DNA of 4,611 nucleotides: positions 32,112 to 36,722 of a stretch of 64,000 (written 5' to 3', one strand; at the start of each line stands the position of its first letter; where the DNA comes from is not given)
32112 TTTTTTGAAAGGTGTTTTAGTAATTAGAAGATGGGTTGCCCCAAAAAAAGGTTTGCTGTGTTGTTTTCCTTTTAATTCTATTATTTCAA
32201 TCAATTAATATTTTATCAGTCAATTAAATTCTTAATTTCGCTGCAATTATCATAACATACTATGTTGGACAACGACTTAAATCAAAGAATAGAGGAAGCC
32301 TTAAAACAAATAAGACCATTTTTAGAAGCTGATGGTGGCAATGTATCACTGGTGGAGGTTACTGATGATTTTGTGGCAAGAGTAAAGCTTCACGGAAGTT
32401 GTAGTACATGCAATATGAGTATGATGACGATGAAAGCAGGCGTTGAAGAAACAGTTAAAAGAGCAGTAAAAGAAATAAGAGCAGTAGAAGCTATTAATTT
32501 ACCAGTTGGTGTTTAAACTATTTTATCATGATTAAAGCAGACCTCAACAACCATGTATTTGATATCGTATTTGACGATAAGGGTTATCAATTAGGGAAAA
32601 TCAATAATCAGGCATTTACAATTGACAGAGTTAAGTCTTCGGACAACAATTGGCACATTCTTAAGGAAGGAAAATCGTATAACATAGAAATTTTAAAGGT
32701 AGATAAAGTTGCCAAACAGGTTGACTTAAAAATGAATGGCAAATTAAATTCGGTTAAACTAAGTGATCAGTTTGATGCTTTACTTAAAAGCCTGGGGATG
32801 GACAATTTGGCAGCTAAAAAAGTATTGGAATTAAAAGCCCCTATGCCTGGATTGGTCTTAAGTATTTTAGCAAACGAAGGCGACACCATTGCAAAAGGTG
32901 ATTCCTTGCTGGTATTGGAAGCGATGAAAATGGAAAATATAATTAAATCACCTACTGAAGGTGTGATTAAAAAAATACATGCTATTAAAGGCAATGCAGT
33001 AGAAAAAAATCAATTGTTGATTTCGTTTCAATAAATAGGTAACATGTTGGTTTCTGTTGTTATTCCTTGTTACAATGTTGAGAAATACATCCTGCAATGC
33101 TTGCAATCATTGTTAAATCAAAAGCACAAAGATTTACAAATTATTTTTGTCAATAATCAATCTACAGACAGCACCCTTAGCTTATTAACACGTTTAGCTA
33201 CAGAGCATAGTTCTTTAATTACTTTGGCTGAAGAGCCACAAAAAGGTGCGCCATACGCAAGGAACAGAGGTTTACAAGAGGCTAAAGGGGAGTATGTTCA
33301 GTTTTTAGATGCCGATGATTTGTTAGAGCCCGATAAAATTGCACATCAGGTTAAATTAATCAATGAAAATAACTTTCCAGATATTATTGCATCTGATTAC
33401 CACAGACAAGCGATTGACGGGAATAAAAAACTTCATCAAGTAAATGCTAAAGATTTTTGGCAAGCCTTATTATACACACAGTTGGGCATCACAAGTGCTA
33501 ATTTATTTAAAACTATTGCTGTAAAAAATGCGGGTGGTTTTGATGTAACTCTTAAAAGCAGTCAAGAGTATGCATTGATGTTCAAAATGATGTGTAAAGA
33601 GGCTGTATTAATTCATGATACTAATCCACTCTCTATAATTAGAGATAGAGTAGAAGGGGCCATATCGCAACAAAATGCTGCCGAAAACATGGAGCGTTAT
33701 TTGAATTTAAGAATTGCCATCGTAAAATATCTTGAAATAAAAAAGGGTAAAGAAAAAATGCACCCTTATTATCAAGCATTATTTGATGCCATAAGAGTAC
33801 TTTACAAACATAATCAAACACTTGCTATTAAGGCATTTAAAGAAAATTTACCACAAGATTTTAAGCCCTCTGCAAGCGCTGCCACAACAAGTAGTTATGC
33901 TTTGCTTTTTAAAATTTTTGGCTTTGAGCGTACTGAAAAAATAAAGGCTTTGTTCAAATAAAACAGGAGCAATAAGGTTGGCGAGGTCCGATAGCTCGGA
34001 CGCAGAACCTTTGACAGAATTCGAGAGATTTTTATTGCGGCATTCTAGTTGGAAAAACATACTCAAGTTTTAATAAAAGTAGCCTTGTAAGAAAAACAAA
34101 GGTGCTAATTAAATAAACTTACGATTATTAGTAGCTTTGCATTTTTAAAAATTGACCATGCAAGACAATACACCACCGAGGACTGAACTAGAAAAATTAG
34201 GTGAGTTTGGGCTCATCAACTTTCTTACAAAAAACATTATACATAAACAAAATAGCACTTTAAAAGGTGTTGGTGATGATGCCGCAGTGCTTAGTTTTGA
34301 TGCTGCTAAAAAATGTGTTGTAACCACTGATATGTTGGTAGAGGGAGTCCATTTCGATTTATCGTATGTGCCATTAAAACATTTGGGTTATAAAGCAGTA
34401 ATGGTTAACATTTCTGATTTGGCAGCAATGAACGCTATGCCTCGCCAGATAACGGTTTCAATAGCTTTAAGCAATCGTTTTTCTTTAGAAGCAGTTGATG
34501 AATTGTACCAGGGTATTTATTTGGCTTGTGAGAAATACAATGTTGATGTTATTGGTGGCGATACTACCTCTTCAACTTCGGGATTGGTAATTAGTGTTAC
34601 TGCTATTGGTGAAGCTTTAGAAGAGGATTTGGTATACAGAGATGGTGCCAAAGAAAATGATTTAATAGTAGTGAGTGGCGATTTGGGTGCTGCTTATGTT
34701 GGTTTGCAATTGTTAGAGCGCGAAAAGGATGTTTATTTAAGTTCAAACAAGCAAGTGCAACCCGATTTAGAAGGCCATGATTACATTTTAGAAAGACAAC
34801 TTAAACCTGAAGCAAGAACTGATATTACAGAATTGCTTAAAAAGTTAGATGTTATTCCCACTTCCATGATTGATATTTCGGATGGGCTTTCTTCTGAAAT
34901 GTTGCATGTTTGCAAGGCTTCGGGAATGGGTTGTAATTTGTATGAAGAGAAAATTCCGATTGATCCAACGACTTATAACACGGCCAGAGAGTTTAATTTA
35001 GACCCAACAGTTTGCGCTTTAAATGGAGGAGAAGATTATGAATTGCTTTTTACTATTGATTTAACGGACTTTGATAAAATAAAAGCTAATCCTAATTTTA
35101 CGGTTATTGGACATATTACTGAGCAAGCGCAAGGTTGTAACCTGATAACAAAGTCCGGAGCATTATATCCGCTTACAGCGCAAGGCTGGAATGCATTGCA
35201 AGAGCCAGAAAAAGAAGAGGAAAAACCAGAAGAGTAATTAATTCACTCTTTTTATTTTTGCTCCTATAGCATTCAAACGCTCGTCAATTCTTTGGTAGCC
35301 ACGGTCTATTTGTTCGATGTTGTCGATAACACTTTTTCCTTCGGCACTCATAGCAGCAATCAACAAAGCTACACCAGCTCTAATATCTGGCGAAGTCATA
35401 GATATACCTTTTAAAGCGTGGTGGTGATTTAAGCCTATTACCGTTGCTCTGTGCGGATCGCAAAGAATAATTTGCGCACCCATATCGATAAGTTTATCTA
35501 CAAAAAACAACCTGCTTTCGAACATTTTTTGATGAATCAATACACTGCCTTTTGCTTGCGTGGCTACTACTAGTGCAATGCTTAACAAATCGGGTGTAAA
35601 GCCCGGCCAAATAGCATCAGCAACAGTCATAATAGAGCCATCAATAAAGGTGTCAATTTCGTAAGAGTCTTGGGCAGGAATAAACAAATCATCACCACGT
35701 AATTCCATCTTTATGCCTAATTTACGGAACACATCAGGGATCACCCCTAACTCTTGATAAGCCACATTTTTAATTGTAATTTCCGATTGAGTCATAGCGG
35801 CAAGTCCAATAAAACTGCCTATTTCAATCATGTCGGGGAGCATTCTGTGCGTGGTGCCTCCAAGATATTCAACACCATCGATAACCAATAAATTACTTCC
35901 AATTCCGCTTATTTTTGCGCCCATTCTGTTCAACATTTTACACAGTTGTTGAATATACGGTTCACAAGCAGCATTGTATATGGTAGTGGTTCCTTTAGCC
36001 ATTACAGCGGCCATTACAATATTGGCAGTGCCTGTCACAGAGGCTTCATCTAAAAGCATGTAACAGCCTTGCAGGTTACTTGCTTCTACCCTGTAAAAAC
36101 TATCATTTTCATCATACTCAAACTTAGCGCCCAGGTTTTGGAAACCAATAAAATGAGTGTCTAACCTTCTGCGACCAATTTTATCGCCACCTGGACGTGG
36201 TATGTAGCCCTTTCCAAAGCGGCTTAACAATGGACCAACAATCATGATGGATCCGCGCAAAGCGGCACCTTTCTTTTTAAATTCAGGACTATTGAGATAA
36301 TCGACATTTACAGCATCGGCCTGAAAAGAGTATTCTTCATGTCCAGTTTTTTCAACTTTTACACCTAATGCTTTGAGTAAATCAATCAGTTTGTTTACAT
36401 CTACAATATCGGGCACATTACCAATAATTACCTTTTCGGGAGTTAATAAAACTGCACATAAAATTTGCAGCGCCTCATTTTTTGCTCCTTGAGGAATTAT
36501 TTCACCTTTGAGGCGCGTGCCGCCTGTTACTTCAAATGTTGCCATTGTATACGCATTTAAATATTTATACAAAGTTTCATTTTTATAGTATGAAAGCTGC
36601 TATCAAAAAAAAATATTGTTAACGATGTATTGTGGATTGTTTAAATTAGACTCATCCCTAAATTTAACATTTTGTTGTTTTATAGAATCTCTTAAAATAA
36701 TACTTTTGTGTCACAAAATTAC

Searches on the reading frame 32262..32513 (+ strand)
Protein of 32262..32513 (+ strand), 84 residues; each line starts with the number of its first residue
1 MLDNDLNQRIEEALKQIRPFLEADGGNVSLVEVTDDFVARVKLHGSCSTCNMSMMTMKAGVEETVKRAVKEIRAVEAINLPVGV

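Call 82: search_protein_families(library=pfam, proteins=[window:32262-32513:+], max_evalue=0.01)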
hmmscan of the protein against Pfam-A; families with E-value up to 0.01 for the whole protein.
window:32262-32513:+ (84 aa): 1 family
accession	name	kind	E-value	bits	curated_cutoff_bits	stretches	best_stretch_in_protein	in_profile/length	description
PF01106.22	NifU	-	1.4e-24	86.4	27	1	10-76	1-67/67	NifU-like domain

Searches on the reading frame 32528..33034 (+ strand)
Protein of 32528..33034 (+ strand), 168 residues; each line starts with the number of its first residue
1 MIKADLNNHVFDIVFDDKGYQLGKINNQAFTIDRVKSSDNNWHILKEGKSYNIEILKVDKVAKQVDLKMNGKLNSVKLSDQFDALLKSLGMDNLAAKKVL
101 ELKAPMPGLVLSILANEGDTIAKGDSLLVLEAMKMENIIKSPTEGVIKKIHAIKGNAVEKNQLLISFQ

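Call 21: search_protein_families(library=pfam, proteins=[window:32528-33034:+], max_evalue=0.0001)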
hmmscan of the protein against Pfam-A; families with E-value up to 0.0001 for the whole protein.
window:32528-33034:+ (168 aa): 2 families
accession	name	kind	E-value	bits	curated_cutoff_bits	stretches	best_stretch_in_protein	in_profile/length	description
PF00364.28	Biotin_lipoyl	-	2.8e-20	72.3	22.1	1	101-165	2-71/73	Biotin-requiring enzyme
PF16576.10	HlyD_D23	-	3.5e-05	23.6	30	0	95-131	104-140/214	Barrel-sandwich domain of CusB or HlyD membrane-fusion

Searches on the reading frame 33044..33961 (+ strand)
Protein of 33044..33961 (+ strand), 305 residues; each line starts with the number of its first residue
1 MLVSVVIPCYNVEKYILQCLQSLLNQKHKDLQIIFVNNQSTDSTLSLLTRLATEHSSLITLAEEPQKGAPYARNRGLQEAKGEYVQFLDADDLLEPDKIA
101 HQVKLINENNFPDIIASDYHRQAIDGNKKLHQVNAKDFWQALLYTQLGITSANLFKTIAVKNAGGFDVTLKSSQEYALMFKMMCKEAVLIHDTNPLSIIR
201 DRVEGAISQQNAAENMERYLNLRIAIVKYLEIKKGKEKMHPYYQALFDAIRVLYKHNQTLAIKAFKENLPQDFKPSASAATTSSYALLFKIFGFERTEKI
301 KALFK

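Call 21: search_protein_families(library=pfam, proteins=[window:33044-33961:+], max_evalue=0.0001)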
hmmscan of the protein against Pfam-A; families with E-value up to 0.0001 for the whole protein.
window:33044-33961:+ (305 aa): 3 families
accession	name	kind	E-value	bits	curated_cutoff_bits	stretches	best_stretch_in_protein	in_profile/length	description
PF00535.33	Glycos_transf_2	-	1.7e-32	113.1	23.3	1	4-140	1-133/168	Glycosyl transferase family 2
PF10111.15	Glyco_tranf_2_2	-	8.9e-17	61.9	27.3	1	4-117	1-117/276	Glycosyltransferase like family 2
PF13641.12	Glyco_tranf_2_3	-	1.3e-15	58.5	27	1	3-107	3-112/230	Glycosyltransferase like family 2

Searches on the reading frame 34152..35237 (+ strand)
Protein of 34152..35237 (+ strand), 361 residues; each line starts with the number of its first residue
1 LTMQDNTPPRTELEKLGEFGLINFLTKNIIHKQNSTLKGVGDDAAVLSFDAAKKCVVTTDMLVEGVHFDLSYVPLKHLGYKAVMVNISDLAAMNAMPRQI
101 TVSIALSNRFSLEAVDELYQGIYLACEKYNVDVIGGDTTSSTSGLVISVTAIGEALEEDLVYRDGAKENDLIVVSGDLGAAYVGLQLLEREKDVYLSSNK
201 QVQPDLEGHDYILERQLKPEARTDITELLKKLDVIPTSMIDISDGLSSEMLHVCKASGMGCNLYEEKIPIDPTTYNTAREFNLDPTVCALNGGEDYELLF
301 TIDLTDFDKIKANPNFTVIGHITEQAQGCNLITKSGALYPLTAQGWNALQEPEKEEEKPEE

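Call 21: search_protein_families(library=pfam, proteins=[window:34152-35237:+], max_evalue=0.0001)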
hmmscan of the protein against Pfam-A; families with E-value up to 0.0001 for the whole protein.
window:34152-35237:+ (361 aa): 1 family
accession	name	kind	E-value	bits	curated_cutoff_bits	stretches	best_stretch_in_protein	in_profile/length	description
PF00586.29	AIRS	-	5.6e-31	107.7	24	1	41-154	1-111/112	AIR synthase related protein, N-terminal domain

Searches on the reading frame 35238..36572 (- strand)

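Call 21: search_protein_families(library=pfam, proteins=[window:35238-36572:-], max_evalue=0.0001)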
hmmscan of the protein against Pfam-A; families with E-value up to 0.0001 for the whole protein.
window:35238-36572:- (444 aa): 1 family
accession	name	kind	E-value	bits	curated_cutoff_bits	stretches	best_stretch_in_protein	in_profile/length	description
PF00275.25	EPSP_synthase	-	1.5e-64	218.7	22.8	1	15-433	1-417/417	EPSP synthase (3-phosphoshikimate 1-carboxyvinyltransferase)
